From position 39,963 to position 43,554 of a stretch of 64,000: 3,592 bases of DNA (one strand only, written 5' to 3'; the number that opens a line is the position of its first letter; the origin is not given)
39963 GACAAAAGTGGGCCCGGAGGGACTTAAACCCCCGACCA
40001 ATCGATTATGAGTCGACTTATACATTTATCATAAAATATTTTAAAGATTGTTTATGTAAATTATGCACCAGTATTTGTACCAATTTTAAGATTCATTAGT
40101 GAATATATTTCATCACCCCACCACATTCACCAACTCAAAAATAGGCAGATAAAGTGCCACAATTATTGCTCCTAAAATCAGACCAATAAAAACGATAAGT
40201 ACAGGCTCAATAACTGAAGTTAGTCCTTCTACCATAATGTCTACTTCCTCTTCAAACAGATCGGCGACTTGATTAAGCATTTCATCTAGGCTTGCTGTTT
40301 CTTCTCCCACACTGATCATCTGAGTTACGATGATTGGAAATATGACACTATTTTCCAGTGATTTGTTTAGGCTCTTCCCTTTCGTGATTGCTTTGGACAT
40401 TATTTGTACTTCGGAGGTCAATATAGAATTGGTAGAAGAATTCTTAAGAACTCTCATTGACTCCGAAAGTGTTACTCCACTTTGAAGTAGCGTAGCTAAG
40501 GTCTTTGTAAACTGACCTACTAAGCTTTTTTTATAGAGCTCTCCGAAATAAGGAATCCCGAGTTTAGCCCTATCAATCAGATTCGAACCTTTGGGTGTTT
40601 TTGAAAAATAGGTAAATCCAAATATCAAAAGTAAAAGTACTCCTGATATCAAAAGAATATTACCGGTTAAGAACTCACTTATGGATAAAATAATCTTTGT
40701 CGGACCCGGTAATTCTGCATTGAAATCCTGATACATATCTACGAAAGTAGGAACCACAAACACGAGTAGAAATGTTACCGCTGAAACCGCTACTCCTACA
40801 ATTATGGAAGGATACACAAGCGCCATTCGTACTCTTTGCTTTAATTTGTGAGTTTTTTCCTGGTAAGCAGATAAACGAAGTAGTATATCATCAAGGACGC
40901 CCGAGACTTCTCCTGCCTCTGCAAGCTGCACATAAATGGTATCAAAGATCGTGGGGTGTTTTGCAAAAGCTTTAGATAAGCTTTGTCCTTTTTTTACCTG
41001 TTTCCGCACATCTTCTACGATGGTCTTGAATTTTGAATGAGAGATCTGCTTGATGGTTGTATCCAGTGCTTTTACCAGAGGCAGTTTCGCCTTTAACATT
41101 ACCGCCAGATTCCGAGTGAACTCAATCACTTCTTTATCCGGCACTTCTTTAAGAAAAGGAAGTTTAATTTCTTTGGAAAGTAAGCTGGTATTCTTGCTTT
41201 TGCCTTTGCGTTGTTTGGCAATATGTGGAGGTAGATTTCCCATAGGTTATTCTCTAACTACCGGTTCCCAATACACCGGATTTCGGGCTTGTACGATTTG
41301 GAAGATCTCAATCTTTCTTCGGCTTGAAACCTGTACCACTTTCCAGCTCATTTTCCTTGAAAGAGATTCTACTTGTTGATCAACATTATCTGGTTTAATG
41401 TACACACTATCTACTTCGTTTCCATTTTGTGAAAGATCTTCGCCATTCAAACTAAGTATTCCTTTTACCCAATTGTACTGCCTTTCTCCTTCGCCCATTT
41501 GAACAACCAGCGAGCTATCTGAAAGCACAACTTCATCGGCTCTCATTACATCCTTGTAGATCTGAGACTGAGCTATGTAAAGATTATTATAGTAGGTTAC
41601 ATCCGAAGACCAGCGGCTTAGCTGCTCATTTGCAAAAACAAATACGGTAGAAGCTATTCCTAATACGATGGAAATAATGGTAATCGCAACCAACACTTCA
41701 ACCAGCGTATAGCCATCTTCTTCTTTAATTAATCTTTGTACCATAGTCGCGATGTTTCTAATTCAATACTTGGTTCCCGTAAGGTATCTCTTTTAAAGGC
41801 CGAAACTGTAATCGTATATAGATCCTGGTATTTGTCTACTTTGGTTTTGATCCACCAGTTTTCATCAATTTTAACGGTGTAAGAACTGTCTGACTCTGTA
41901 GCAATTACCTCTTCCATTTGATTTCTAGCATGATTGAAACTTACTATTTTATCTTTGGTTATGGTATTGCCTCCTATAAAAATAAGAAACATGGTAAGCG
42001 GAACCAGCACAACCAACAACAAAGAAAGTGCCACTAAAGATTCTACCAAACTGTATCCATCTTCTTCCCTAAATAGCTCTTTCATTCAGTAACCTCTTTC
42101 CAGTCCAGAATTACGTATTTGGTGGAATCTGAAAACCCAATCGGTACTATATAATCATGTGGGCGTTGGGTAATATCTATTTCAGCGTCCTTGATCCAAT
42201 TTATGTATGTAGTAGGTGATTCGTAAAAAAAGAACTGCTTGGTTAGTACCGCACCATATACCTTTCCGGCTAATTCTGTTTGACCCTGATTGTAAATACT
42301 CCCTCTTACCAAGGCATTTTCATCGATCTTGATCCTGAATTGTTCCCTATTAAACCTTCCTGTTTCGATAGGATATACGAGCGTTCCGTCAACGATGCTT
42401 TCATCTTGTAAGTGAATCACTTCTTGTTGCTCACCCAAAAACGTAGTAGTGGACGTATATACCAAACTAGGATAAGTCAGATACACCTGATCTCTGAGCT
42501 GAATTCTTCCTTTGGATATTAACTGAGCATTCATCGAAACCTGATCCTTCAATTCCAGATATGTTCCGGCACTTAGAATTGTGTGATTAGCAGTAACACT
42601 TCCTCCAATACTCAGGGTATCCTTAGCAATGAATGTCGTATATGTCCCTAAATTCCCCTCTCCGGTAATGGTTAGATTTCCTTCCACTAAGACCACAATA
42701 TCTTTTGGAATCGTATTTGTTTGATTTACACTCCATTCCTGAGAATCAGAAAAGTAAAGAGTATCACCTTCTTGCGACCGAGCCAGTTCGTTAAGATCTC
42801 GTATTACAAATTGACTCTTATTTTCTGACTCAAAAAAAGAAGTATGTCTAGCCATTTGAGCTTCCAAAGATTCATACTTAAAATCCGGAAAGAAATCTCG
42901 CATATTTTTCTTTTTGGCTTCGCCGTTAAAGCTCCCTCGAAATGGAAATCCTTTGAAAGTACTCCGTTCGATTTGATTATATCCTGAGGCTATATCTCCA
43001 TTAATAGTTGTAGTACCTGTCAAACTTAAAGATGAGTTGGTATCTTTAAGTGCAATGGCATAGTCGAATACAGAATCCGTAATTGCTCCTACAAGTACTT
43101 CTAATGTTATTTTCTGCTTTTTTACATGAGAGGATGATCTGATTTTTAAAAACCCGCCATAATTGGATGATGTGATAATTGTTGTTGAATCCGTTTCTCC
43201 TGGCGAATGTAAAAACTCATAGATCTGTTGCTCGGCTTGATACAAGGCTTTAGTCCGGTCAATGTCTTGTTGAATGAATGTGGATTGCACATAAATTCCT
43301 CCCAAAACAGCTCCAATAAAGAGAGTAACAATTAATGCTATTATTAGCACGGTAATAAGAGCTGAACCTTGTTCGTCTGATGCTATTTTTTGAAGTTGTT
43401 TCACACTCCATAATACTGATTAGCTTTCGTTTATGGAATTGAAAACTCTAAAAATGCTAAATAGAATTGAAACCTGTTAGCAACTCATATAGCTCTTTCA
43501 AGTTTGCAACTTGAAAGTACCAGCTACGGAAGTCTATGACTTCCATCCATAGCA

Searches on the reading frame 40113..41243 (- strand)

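Call 64: search_protein_families(library=pfam, proteins=[window:40113-41243:-], max_evalue=0.01)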
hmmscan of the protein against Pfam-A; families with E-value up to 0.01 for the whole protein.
window:40113-41243:- (376 aa): 1 family
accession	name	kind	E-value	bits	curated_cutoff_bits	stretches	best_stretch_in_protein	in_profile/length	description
PF00482.28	T2SSF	-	2.5e-58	195.9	25.2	2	42-165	1-125/125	Type II secretion system (T2SS), protein F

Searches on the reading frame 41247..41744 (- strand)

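Call 64: search_protein_families(library=pfam, proteins=[window:41247-41744:-], max_evalue=0.01)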
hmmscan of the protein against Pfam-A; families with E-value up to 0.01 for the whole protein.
window:41247-41744:- (165 aa): 2 families
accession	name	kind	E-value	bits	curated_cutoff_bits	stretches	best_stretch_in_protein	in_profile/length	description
PF07963.17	N_methyl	-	8.9e-08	31.8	21.2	1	10-31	5-26/27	Prokaryotic N-terminal methylation motif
PF10502.14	Peptidase_S26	-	8.2e-06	26.3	22.9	1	17-133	4-111/168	Signal peptidase, peptidase S26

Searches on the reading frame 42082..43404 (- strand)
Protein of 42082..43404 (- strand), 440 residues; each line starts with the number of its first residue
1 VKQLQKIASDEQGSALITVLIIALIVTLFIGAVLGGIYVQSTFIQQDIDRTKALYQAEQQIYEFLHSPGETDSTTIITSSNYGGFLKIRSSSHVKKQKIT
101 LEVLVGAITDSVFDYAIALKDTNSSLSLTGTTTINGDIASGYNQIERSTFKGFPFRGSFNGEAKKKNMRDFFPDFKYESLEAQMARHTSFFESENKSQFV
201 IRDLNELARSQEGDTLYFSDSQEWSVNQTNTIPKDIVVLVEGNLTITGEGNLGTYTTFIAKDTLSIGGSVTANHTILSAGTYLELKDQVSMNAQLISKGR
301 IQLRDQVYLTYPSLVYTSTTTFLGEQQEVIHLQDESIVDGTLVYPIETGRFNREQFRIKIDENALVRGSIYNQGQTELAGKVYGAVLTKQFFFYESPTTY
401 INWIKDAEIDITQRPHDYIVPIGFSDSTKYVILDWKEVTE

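Call 64: search_protein_families(library=pfam, proteins=[window:42082-43404:-], max_evalue=0.01)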
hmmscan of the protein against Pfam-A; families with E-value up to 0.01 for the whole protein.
window:42082-43404:- (440 aa): 1 family
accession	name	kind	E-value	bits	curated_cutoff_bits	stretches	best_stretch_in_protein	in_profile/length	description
PF10833.13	DUF2572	-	0.0016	18.6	23.8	0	195-270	117-189/219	Protein of unknown function (DUF2572)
